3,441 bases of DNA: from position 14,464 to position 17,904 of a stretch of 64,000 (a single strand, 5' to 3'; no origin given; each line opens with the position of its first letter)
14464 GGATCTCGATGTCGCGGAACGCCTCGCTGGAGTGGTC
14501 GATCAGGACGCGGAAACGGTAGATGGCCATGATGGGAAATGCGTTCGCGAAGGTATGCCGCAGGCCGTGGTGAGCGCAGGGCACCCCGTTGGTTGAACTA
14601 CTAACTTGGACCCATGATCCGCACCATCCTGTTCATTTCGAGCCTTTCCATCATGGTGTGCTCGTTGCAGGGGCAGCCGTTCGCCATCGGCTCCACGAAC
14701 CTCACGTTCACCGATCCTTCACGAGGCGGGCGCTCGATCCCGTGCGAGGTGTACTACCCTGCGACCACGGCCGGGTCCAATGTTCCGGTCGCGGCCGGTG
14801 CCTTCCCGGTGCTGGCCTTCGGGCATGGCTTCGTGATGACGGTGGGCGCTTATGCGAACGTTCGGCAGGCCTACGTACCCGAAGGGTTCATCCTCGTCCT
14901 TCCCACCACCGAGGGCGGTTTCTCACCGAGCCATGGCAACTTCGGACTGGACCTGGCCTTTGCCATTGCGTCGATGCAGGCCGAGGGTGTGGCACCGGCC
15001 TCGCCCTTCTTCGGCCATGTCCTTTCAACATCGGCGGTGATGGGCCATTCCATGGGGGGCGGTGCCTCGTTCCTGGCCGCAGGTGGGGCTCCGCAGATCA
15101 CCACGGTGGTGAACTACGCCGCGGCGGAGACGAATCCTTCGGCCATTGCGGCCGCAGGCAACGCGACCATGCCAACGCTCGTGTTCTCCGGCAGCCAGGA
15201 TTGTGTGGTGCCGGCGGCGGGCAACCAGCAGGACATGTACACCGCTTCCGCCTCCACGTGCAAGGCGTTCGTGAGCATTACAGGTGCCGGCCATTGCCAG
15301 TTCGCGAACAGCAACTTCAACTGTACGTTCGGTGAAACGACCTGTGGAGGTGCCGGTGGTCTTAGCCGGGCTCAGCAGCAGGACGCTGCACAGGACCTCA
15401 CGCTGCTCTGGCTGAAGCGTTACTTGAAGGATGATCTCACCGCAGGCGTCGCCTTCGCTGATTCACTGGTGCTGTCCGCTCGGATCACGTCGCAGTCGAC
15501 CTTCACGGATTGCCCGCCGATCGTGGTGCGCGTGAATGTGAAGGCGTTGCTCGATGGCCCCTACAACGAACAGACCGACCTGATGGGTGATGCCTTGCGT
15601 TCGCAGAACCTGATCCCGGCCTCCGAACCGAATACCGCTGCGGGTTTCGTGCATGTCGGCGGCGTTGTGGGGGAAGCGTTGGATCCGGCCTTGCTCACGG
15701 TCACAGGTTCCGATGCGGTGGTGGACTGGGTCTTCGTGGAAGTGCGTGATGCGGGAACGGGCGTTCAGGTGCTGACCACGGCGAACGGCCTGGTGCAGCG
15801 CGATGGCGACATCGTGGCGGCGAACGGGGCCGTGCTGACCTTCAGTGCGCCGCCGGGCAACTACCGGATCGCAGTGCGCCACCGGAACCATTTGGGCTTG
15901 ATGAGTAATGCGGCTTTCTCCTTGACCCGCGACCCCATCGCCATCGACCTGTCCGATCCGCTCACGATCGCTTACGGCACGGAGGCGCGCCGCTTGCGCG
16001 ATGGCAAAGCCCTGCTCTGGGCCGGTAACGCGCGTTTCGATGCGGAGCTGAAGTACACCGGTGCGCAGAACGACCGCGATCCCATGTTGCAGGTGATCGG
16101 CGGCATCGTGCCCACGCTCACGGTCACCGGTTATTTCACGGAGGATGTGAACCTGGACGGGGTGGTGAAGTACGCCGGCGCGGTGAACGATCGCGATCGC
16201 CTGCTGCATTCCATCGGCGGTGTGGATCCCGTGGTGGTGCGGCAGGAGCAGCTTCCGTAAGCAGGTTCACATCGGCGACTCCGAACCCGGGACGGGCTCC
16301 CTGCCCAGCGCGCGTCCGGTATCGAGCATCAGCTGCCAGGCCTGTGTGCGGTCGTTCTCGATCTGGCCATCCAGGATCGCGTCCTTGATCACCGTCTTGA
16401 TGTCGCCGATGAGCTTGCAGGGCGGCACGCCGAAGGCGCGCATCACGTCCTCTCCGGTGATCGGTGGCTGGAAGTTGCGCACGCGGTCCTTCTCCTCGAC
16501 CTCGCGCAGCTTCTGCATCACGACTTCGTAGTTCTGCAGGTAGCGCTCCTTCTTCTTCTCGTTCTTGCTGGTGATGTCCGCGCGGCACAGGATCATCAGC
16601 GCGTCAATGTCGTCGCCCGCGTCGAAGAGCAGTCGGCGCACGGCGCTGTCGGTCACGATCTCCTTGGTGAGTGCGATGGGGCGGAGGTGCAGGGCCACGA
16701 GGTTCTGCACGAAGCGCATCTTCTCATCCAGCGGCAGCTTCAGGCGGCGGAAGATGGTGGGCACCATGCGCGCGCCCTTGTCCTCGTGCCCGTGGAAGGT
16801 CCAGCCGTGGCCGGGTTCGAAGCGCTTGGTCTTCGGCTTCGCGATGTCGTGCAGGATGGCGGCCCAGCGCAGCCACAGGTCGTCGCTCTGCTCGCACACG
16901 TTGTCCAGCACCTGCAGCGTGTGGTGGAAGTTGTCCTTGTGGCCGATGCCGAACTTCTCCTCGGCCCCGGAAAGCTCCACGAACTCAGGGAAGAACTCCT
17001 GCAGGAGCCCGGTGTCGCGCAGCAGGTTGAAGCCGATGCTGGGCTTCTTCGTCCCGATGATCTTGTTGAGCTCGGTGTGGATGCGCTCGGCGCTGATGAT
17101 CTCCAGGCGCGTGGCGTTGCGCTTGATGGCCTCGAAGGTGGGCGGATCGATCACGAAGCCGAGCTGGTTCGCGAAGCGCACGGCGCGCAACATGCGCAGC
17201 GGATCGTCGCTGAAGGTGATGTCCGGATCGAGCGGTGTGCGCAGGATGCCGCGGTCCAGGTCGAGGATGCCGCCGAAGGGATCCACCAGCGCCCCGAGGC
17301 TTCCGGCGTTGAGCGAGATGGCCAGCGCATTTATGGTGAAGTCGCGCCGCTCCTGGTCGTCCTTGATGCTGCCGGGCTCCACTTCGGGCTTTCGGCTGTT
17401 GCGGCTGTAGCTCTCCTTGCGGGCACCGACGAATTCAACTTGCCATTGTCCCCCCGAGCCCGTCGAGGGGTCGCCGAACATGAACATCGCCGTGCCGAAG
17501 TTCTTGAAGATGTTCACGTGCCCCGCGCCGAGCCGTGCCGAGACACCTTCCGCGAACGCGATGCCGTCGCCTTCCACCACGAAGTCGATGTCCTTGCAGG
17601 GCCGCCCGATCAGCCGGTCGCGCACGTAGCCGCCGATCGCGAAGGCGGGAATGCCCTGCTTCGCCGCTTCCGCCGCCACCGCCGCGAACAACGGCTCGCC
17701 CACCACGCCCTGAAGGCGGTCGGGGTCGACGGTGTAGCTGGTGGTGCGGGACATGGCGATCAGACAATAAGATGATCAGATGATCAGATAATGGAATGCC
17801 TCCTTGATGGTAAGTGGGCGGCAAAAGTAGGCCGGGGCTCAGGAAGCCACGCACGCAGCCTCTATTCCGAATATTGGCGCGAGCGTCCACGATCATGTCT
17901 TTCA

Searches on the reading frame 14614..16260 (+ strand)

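Call 37: search_protein_families(library=pfam, proteins=[window:14614-16260:+], max_evalue=0.00001)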
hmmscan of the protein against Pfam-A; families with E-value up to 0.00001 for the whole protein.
window:14614-16260:+ (548 aa): 3 families
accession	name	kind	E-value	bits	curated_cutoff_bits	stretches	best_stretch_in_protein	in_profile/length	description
PF12740.14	PETase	-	2.3e-10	40.8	28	1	69-236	59-220/263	PET hydrolase-like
PF07224.18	Chlorophyllase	-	3e-09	36.5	26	1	57-163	35-140/301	Chlorophyllase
PF12146.15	Hydrolase_4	-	2.4e-07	30.7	27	0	176-229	182-234/239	Serine aminopeptidase, S33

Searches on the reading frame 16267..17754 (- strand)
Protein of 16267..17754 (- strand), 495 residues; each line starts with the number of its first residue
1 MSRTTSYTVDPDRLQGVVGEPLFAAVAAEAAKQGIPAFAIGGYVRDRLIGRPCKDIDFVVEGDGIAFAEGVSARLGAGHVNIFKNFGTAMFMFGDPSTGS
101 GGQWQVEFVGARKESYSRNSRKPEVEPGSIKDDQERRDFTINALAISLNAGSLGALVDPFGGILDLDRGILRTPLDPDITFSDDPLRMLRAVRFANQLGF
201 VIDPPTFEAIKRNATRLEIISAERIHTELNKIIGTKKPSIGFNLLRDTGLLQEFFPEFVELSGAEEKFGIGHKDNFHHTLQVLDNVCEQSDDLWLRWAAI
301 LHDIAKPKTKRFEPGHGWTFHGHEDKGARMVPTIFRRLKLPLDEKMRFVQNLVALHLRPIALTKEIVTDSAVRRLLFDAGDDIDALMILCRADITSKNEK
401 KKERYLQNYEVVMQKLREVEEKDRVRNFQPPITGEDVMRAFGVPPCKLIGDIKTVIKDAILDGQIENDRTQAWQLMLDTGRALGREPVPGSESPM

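Call 38: search_protein_families(library=pfam, proteins=[window:16267-17754:-], max_evalue=0.00001)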
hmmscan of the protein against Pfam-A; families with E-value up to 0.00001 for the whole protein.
window:16267-17754:- (495 aa): 3 families
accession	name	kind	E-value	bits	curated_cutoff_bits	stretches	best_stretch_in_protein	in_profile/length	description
PF01743.26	PolyA_pol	-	3.9e-23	82.6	23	1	38-172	2-126/126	Poly A polymerase head domain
PF12627.12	PolyA_pol_RNAbd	-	5.1e-21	74.7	22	1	199-258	1-60/64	Probable RNA and SrmB- binding site of polymerase A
PF01966.28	HD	-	1.3e-12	48.4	22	1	276-396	2-114/116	HD domain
